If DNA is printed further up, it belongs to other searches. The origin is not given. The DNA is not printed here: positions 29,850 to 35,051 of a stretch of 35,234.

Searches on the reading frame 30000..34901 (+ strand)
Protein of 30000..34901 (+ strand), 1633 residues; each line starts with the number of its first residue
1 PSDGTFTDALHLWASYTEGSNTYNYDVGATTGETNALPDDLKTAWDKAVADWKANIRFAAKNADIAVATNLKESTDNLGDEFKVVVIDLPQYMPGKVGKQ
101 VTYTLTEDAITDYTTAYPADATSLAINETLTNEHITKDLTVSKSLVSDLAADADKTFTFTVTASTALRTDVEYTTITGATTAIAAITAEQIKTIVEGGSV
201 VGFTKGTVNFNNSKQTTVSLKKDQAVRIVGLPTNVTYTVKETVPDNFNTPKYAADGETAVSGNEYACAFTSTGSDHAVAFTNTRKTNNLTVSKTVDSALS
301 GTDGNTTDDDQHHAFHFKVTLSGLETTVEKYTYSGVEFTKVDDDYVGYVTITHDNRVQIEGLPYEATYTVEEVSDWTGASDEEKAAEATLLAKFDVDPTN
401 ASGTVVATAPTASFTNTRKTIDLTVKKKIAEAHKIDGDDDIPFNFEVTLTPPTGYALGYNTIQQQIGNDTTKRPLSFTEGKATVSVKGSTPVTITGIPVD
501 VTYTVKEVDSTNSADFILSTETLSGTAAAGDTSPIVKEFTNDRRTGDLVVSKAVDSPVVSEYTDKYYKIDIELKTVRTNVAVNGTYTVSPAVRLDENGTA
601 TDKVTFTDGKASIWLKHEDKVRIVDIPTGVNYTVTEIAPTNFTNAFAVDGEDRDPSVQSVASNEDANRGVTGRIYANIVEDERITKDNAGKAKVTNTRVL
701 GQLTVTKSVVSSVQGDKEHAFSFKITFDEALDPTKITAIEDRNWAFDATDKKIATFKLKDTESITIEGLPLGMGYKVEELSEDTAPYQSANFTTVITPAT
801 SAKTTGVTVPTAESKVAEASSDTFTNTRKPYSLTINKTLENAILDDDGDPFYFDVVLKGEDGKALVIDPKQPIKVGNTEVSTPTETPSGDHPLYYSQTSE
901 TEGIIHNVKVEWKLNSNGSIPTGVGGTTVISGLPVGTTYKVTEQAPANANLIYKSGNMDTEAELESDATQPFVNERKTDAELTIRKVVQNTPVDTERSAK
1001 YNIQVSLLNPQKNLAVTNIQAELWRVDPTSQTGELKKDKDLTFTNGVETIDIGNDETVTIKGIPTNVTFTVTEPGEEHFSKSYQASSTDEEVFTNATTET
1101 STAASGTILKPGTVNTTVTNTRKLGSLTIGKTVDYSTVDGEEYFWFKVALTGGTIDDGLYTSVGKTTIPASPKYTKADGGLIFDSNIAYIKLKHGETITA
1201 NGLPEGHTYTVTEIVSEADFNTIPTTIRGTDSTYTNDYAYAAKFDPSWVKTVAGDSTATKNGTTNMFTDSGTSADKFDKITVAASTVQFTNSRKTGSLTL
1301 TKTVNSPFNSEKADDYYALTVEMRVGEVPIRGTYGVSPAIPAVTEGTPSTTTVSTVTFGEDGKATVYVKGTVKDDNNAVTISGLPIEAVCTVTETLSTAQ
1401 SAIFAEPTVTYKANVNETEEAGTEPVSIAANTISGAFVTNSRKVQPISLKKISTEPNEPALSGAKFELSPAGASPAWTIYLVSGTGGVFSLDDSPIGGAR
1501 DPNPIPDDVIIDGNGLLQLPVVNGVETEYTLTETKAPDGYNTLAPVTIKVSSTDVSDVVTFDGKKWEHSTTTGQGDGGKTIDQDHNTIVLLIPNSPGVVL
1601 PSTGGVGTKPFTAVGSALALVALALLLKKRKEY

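Call 19: search_protein_families(library=pfam, proteins=[window:30000-34901:+], max_evalue=0.001)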
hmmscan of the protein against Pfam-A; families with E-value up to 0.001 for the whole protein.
window:30000-34901:+ (1633 aa): 4 families
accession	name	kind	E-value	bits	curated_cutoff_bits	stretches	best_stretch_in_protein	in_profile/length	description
PF24547.1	DUF7601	-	1.3e-92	306.7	27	8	701-828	1-116/116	Domain of unknown function (DUF7601)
PF19407.5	DUF5979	-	7e-25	88.1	25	1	424-541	2-101/104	Domain of unknown function (DUF5979)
PF17802.7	SpaA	-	4e-09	37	23.1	1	1447-1560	3-86/91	Prealbumin-like fold domain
PF00746.26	Gram_pos_anchor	-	6.9e-07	29.5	20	1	1593-1632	2-41/43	LPXTG cell wall anchor motif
